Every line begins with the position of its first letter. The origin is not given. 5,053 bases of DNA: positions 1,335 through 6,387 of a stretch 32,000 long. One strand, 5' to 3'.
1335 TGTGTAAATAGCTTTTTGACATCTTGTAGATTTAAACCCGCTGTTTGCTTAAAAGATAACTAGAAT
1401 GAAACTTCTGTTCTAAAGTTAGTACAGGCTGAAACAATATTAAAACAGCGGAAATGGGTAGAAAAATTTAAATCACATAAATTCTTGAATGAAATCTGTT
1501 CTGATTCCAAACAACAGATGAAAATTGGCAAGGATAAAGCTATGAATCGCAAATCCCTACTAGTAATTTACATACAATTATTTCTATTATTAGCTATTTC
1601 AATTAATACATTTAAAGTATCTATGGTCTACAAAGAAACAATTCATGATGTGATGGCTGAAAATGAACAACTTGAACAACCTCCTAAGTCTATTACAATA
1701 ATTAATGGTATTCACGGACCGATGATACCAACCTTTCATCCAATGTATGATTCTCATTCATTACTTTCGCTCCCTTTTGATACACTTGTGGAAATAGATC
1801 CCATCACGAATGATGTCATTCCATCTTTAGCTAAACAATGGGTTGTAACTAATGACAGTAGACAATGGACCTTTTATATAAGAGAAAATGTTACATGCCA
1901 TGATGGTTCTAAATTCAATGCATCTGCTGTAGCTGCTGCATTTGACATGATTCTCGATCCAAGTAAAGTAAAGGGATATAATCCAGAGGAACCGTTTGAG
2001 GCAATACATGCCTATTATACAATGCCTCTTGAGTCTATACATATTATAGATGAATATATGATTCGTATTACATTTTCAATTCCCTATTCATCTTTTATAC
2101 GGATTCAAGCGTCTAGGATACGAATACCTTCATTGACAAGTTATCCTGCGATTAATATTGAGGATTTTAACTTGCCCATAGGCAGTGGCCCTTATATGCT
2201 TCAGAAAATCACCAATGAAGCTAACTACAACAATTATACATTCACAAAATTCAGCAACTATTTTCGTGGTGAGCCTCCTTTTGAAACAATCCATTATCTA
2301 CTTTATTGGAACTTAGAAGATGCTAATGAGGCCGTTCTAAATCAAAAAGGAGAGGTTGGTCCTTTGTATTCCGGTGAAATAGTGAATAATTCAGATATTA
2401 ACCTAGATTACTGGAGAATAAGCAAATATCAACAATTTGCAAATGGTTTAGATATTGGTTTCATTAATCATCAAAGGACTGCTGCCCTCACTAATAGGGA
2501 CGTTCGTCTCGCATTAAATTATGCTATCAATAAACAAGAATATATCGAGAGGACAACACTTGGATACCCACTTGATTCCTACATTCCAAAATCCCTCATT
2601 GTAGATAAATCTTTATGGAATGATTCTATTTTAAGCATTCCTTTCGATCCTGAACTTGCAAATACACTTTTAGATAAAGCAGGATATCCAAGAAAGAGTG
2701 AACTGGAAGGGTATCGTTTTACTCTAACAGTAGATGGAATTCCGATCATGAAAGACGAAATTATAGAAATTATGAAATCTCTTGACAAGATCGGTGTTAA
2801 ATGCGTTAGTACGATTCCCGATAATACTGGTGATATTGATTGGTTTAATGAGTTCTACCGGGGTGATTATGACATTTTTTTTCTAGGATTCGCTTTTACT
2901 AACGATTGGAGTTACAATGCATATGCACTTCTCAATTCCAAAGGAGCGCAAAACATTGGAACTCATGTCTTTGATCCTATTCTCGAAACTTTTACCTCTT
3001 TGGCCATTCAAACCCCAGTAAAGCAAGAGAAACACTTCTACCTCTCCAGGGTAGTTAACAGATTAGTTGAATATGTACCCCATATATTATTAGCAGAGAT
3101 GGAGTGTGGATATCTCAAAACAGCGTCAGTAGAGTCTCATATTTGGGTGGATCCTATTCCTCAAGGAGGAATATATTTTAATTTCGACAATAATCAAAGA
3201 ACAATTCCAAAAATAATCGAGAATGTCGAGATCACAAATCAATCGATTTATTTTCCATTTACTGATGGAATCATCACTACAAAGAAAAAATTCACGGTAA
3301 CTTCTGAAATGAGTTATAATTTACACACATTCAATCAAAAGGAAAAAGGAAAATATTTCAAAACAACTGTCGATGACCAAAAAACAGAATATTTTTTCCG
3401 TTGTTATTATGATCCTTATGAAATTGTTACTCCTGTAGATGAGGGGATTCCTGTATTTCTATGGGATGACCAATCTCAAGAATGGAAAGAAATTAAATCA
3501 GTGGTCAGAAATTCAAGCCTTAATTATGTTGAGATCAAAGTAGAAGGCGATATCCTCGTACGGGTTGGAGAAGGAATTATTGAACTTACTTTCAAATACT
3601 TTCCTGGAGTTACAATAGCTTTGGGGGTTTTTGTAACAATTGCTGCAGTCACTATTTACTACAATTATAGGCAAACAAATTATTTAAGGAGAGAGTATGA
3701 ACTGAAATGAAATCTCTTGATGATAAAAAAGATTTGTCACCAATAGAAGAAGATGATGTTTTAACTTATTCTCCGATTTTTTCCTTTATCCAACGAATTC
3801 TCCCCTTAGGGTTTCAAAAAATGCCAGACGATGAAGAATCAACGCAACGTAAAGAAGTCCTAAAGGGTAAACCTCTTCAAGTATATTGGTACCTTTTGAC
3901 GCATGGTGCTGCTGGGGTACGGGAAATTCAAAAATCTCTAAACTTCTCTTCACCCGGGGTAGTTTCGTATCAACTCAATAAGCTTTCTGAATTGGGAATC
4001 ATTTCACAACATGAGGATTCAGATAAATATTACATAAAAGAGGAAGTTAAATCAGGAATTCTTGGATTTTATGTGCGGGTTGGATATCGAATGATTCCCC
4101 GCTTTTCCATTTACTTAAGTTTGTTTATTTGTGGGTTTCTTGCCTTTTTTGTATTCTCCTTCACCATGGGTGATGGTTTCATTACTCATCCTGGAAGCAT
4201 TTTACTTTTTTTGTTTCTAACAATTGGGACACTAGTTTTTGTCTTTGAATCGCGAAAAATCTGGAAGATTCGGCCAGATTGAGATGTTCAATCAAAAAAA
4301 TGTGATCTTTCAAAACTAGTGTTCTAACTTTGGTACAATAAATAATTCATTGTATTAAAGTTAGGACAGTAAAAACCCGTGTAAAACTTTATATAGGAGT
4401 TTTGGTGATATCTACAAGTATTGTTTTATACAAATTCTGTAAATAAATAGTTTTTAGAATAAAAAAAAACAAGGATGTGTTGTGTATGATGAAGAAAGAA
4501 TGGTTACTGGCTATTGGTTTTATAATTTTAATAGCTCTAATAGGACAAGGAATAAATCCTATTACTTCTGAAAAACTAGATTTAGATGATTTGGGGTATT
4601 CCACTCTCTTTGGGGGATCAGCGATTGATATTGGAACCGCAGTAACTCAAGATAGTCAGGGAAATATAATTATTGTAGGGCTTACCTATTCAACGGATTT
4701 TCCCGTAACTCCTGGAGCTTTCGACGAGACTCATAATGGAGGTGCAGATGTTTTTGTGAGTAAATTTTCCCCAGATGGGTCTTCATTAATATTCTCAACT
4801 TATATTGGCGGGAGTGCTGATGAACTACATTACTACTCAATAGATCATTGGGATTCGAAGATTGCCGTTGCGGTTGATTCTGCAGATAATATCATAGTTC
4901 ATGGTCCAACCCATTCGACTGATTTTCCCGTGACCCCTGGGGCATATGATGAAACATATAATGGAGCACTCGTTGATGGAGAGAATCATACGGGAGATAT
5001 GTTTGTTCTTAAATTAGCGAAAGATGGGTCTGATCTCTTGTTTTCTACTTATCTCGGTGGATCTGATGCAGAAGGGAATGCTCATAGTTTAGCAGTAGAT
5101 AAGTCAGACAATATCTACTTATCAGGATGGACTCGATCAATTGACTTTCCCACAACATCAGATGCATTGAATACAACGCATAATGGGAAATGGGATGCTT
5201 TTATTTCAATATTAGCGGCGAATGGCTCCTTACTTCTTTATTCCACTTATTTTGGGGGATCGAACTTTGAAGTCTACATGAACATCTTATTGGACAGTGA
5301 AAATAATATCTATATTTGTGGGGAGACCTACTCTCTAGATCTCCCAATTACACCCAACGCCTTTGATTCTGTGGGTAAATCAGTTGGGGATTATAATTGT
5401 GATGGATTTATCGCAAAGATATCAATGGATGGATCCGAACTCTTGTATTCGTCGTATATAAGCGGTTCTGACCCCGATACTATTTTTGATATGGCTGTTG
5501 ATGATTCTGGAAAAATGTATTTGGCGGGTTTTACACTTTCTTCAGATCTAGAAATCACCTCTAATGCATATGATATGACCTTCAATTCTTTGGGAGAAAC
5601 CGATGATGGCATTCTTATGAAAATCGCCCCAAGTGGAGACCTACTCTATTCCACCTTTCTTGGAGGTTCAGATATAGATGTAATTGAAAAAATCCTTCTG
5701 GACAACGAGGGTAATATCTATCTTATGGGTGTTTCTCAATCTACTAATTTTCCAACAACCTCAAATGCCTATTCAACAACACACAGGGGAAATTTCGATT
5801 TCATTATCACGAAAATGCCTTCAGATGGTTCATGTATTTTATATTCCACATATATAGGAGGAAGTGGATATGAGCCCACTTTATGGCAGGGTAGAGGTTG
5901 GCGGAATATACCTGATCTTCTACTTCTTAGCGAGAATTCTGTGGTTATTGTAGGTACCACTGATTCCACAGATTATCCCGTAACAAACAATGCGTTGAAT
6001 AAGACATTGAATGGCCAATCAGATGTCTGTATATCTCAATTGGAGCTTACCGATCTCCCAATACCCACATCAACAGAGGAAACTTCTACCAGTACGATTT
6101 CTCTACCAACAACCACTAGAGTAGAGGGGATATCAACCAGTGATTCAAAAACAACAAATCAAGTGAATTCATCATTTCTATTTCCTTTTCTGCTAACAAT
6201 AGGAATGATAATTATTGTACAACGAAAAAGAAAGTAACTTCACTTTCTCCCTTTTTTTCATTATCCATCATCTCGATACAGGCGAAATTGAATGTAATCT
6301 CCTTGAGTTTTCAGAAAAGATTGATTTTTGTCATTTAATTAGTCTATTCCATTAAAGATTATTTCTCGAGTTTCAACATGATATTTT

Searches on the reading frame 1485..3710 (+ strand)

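Call 11: search_protein_families(library=pfam, proteins=[window:1485-3710:+])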
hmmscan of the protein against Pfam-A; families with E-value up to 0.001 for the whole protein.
window:1485-3710:+ (741 aa): 1 family
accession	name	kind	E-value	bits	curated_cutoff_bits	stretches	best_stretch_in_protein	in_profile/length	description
PF00496.27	SBP_bac_5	-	6.9e-46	157.5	32.4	1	111-488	2-365/368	Bacterial extracellular solute-binding proteins, family 5 Middle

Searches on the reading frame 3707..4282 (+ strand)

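Call 11: search_protein_families(library=pfam, proteins=[window:3707-4282:+])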
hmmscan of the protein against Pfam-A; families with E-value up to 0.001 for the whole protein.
window:3707-4282:+ (191 aa): 1 family
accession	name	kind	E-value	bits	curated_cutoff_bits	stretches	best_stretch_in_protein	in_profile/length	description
PF01978.25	TrmB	-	0.00019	21.6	25.6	1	57-109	11-62/68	Sugar-specific transcriptional regulator TrmB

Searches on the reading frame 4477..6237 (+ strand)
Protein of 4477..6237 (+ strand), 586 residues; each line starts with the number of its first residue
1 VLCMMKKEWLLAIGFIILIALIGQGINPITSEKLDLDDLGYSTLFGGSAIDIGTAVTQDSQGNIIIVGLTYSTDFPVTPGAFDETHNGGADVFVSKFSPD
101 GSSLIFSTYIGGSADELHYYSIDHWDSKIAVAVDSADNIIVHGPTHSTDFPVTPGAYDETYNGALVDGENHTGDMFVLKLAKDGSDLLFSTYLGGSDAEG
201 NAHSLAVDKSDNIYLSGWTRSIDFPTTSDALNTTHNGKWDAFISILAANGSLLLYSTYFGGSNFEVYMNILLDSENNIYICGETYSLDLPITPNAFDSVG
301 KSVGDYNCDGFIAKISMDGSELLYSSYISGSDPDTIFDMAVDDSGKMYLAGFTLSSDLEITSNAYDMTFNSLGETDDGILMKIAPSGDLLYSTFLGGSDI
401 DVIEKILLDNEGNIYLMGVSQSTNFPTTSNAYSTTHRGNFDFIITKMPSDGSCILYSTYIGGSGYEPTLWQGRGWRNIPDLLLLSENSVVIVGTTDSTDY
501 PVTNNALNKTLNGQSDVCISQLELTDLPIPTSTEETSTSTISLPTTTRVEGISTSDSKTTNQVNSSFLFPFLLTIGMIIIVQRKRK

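Call 11: search_protein_families(library=pfam, proteins=[window:4477-6237:+])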
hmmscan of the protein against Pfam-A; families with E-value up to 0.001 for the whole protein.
window:4477-6237:+ (586 aa): 2 families
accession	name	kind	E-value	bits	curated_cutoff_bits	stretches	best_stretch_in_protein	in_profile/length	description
PF06739.17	SBBP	-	7.6e-28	96.6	20.5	3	189-224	2-37/38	Beta-propeller repeat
PF07494.17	Reg_prop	-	0.0004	20.7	20.4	0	265-283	6-23/24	Two component regulator propeller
